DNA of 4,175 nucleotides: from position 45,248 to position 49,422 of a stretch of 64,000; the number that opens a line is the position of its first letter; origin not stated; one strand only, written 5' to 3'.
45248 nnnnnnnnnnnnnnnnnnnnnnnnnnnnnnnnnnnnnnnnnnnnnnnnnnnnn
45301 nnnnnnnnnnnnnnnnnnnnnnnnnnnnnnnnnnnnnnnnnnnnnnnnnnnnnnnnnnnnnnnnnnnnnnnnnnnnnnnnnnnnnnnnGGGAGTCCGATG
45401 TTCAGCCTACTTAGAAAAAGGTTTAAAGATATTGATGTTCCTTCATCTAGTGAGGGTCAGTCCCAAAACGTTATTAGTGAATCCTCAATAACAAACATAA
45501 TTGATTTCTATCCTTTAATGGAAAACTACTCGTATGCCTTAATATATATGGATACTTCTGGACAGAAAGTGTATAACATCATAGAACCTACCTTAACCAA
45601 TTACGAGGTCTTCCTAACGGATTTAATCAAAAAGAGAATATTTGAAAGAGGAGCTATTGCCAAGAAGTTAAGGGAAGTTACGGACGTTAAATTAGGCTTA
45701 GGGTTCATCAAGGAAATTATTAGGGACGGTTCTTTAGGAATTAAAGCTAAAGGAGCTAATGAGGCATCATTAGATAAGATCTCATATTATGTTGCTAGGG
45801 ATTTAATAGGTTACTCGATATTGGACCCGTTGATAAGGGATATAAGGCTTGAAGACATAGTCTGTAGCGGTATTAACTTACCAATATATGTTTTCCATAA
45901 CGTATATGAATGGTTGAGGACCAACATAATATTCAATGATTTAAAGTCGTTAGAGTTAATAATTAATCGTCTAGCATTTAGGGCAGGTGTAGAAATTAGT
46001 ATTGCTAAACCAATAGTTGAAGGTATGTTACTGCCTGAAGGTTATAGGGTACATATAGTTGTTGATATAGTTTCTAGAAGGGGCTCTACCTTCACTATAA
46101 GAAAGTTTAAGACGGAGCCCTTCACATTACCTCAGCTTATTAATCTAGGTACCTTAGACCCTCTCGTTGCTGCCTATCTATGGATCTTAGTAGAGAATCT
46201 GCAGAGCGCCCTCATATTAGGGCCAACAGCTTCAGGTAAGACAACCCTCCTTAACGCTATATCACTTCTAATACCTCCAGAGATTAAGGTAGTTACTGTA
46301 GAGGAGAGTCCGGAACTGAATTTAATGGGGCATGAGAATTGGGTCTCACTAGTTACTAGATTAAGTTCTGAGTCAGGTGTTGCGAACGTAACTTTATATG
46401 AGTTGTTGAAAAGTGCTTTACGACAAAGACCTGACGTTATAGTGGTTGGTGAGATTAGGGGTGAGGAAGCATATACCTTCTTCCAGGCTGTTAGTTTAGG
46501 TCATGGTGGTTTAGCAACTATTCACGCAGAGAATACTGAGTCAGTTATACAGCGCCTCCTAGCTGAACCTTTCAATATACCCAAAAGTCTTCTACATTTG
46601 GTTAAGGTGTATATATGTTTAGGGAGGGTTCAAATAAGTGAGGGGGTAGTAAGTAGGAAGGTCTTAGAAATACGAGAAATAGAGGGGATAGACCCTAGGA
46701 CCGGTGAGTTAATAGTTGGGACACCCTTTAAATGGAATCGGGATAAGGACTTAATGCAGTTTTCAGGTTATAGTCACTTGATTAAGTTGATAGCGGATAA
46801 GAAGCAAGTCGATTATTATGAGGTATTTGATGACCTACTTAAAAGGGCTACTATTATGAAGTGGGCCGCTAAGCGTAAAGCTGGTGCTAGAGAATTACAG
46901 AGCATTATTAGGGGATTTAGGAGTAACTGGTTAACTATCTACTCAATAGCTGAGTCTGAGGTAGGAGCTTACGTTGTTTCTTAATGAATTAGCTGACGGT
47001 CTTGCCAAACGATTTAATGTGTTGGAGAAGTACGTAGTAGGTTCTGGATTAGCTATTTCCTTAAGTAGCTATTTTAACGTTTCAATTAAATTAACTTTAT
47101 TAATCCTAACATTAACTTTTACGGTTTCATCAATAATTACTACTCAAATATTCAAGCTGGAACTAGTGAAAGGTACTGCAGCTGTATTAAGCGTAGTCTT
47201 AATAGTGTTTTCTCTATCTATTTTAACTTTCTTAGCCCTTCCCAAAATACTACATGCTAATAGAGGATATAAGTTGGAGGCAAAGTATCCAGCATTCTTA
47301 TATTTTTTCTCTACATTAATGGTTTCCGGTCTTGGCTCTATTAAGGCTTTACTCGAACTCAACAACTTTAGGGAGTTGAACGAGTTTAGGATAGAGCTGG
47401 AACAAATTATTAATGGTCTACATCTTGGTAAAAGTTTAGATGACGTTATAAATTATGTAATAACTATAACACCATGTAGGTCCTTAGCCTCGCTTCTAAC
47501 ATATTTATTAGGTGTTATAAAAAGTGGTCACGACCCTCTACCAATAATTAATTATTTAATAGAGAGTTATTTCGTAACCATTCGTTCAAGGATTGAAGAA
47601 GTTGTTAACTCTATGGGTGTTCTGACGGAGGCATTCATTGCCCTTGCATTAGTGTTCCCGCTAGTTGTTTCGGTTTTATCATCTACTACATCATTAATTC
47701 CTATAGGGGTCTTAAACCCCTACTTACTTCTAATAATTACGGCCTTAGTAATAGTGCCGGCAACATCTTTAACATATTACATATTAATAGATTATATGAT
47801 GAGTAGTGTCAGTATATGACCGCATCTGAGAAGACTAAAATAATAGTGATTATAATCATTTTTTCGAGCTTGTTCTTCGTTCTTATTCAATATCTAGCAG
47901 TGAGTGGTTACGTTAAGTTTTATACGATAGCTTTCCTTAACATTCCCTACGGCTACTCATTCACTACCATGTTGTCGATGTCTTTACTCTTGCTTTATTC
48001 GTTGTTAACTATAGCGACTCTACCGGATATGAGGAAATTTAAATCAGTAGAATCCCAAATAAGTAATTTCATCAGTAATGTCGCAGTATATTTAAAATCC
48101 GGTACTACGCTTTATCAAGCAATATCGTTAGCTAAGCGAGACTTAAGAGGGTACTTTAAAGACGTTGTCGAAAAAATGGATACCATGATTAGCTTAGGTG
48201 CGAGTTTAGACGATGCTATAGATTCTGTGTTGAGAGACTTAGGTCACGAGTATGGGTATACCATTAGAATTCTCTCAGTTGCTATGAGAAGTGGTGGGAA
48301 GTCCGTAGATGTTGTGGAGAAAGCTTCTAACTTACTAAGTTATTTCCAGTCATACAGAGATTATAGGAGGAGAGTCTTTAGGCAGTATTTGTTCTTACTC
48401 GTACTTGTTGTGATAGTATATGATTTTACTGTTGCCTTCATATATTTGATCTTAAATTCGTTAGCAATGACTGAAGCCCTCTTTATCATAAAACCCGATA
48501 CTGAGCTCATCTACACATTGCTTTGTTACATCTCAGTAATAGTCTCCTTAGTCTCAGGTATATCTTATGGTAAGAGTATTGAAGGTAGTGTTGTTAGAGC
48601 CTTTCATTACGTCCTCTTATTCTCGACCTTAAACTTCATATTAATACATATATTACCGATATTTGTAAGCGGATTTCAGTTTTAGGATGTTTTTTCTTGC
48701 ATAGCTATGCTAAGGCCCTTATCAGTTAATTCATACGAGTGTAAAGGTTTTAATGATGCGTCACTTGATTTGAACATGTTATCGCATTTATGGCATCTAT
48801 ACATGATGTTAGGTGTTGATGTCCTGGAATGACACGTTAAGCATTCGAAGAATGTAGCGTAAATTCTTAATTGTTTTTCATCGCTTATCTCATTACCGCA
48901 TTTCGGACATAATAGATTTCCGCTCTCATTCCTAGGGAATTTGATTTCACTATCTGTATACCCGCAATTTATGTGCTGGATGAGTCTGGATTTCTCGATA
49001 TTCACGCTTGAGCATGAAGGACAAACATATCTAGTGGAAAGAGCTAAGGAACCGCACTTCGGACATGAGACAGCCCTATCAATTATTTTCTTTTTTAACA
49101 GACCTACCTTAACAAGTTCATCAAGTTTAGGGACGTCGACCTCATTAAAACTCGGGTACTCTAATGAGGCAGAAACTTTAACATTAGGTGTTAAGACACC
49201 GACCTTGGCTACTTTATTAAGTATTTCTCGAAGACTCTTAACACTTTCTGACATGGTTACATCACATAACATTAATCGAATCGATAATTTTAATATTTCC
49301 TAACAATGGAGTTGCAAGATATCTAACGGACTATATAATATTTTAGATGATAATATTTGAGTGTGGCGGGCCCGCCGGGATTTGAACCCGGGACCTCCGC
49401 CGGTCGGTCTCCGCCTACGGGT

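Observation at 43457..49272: Type IV pilus-like locus of unusual composition bracketed by two intron-containing tRNA genes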

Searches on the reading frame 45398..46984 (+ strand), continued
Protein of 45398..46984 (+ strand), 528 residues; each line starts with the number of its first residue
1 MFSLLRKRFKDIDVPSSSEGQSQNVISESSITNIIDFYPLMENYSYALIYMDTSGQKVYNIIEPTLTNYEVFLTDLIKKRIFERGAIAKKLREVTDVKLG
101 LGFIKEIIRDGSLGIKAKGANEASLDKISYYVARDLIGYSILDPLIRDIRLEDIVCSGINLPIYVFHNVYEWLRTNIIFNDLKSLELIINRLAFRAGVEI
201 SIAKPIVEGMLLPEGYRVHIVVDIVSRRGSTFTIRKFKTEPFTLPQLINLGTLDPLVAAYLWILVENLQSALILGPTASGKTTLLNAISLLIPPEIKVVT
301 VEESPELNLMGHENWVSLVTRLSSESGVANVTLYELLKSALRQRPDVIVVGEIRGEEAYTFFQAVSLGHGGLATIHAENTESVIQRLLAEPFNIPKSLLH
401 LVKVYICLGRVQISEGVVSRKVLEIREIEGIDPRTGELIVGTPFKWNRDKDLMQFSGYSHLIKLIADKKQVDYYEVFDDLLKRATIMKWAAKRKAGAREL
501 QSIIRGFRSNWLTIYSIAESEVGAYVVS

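Call 67: find_encoding_contigs(protein=P0084, flank=5000, max_places=1)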
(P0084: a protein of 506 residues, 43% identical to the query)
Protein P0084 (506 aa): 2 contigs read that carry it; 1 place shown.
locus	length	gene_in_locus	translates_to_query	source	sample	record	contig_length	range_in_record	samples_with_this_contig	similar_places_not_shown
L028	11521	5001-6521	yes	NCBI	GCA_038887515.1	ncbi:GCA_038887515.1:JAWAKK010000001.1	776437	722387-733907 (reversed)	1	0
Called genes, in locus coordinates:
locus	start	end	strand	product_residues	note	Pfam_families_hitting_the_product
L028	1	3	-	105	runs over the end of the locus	PF01939:NucS_C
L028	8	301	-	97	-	PF21003:NucS_N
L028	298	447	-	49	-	-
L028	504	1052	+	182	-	PF03266:NTPase_1, PF13245:AAA_19 (faint), PF10649:DUF2478 (weak)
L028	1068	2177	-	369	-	PF04055:Radical_SAM, PF13353:Fer4_12 (weak)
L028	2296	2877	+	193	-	PF00827:Ribosomal_L15e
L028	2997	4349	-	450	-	PF07705:CARDB (faint)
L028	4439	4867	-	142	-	PF07790:Pilin_N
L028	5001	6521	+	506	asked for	PF00437:T2SSE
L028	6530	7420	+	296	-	PF00482:T2SSF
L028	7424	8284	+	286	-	PF00482:T2SSF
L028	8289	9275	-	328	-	PF18551:TackOD1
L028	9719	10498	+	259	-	PF00156:Pribosyltran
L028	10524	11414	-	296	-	PF01063:Aminotran_4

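Call 88: search_protein_families(library=pfam, proteins=[L020:7107-12008:+], max_evalue=0.001)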
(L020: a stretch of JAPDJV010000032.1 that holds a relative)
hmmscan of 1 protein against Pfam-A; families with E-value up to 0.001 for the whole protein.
L020:7107-12008:+ (1634 aa): 5 families
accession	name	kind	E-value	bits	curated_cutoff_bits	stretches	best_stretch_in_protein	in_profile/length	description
PF14890.11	Intein_splicing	-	1.3e-38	132.7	35.8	3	465-924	16-155/155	Intein splicing domain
PF14528.11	LAGLIDADG_3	-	6.2e-19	68.5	22.5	1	743-815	2-82/82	LAGLIDADG-like domain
PF00437.27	T2SSE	-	1.7e-18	66.9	24.9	1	925-1014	157-240/370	Type II/IV secretion system protein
PF05204.19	Hom_end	-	1.8e-07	31.7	21.1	1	1334-1386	12-64/110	Homing endonuclease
PF01079.26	Hint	-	0.00058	20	29.7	0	196-276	57-140/213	Hint module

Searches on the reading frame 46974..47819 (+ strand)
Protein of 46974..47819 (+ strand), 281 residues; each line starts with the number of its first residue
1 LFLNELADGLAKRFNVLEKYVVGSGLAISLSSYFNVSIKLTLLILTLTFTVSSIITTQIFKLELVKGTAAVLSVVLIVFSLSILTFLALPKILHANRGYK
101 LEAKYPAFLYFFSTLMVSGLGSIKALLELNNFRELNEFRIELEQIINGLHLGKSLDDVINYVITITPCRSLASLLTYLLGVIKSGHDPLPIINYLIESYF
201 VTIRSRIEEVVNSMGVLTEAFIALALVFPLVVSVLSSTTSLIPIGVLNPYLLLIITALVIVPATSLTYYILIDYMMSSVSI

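Call 4: search_protein_families(library=pfam, proteins=[window:46974-47819:+], max_evalue=0.1)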
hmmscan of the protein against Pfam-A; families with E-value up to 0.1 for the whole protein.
window:46974-47819:+ (281 aa): 1 family
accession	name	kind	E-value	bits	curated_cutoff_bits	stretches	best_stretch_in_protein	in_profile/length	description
PF00482.28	T2SSF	-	2.3e-08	34.5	25.2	1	108-235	1-124/125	Type II secretion system (T2SS), protein F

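Call 5: search_protein_families(library=ncbifam, proteins=[window:46974-47819:+], max_evalue=0.1)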
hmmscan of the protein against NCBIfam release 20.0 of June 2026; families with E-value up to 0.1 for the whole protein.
window:46974-47819:+ (281 aa): 1 family
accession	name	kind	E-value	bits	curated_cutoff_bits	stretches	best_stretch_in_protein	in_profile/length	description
NF004704.2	PRK06041.1-2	equivalog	4.9e-05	22.2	550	1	41-276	13-247/555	archaellar assembly protein ArlJ/FlaJ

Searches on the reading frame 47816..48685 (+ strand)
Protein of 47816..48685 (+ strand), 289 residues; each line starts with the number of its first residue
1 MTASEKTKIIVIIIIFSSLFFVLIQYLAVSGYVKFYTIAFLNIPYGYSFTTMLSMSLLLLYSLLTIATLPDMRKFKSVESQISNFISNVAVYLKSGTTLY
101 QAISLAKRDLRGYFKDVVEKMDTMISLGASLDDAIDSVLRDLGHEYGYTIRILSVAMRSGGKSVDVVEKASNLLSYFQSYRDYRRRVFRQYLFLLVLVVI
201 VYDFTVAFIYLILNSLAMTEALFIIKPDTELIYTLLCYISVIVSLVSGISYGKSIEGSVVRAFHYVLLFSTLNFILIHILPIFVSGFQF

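Call 4: search_protein_families(library=pfam, proteins=[window:47816-48685:+], max_evalue=0.1)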
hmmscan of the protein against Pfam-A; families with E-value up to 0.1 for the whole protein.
window:47816-48685:+ (289 aa): 2 families
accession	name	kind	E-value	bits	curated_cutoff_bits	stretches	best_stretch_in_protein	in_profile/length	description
PF00482.28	T2SSF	-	9.6e-10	38.9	25.2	1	85-209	1-123/125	Type II secretion system (T2SS), protein F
PF20582.4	UPF0758_N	-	0.054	14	27.1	0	152-182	27-56/77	UPF0758 N-terminal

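Call 5: search_protein_families(library=ncbifam, proteins=[window:47816-48685:+], max_evalue=0.1)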
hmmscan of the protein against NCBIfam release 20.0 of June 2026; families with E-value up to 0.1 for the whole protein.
window:47816-48685:+ (289 aa): 1 family
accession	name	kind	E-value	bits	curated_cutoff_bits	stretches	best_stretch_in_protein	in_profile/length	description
NF046075.1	UpsF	equivalog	9.7e-07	27.9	400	1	38-253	273-463/484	membrane pilin protein UpsF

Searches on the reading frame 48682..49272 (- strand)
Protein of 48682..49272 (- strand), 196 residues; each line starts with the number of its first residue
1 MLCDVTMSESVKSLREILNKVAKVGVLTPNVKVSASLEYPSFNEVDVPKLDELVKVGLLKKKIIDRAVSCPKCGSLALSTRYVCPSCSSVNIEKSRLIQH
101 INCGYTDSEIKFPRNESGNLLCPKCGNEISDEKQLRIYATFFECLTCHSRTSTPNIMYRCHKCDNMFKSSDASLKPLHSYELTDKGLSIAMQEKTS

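Call 4: search_protein_families(library=pfam, proteins=[window:48682-49272:-], max_evalue=0.1)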
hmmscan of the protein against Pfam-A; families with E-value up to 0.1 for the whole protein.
window:48682-49272:- (196 aa): 21 families
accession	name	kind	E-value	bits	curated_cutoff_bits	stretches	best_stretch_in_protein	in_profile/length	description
PF18551.6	TackOD1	-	5.3e-28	98.3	32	1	49-182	55-188/188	Thaumarchaeal output domain 1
PF12773.13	DZR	-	5.9e-05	23.6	27.3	0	64-95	9-38/45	Double zinc ribbon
PF23455.1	DUF7129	-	0.0017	18.5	30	1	141-165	11-35/45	Domain of unknown function (DUF7129)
PF13248.11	Zn_ribbon_3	-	0.0019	18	27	0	68-87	3-22/26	zinc-ribbon domain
PF09723.15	Zn_ribbon_8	-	0.0025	18.2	34.4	0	67-75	26-34/41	Zinc ribbon domain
PF01155.25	HypA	-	0.0031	18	28.9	0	58-93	61-98/112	Hydrogenase/urease nickel incorporation, metallochaperone, hypA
PF07754.17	HVO_2753_ZBP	-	0.0055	16.9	33.2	1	113-147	10-45/46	Small zinc finger protein HVO_2753-like, Zn-binding pocket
PF12172.15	zf-ChsH2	-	0.011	16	23.2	1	69-89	13-33/37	ChsH2, rubredoxin-like zinc ribbon domain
PF25206.1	DUF7836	-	0.013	15.7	26.7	1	119-153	7-42/59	Domain of unknown function (DUF7836)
PF07503.17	zf-HYPF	-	0.016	15.4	23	1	121-150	1-30/34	HypF finger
PF00684.25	DnaJ_CXXCXGXG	-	0.018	15.8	32.7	0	121-164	17-62/65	DnaJ central domain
PF13719.11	Zn_ribbon_5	-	0.018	15.3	29.3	0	159-175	4-20/37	zinc-ribbon domain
PF07191.17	Zn_ribbon_6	-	0.023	15.2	25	0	84-130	3-40/67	Double zinc ribbon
PF13240.11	Zn_Ribbon_1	-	0.038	14.2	25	1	122-132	2-12/23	zinc-ribbon domain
PF08271.17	Zn_Ribbon_TF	-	0.046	13.7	29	1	82-132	1-32/43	TFIIB zinc-binding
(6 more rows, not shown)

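Call 5: search_protein_families(library=ncbifam, proteins=[window:48682-49272:-], max_evalue=0.1)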
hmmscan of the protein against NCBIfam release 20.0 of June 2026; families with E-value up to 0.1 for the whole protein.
window:48682-49272:- (196 aa): 12 families
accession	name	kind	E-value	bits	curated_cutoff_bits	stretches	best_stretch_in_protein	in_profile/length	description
NF033497.1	rubre_like_arch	subfamily_domain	0.0017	18.1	32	1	142-168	1-27/34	rubrerythrin-like domain-containing protein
NF011481.0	PRK14890.1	equivalog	0.0034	17.4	61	1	100-147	9-56/61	putative Zn-ribbon RNA-binding protein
NF047723.1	TransFacS4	equivalog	0.0035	17.8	120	0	83-110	3-30/90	transcription factor S4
NF001607.0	PRK00398.1-4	equivalog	0.015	15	89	0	155-166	7-18/53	DNA-directed RNA polymerase subunit P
TIGR01384.1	TFS_arch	equivalog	0.02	15.6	64.75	0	70-168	3-98/101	transcription factor S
TIGR03831.1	YgiT_finger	domain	0.022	15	20.2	0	122-132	35-45/46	YgiT-type zinc finger protein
NF041909.1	HVO_2753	equivalog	0.029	14.2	80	1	115-148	22-55/59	HVO_2753 family zinc finger protein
TIGR03655.1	anti_R_Lar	subfamily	0.031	14.6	39.6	0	69-116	3-44/55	Lar family restriction alleviation protein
TIGR02605.1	CxxC_CxxC_SSSS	subfamily_domain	0.032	14.3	31.3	0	157-168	5-16/52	FmdB family zinc ribbon protein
TIGR03830.1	CxxCG_CxxCG_HTH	subfamily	0.042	13.6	61.8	1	84-138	1-50/127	type II TA system antitoxin MqsA family protein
TIGR02419.1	C4_traR_proteo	subfamily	0.045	14.3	59.7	1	115-149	28-61/64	phage/conjugal plasmid C-4 type zinc finger protein, TraR family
NF041371.1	Diadnylcyc_Halo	equivalog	0.086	12.2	430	0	32-104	161-233/270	diadenylate cyclase DacZ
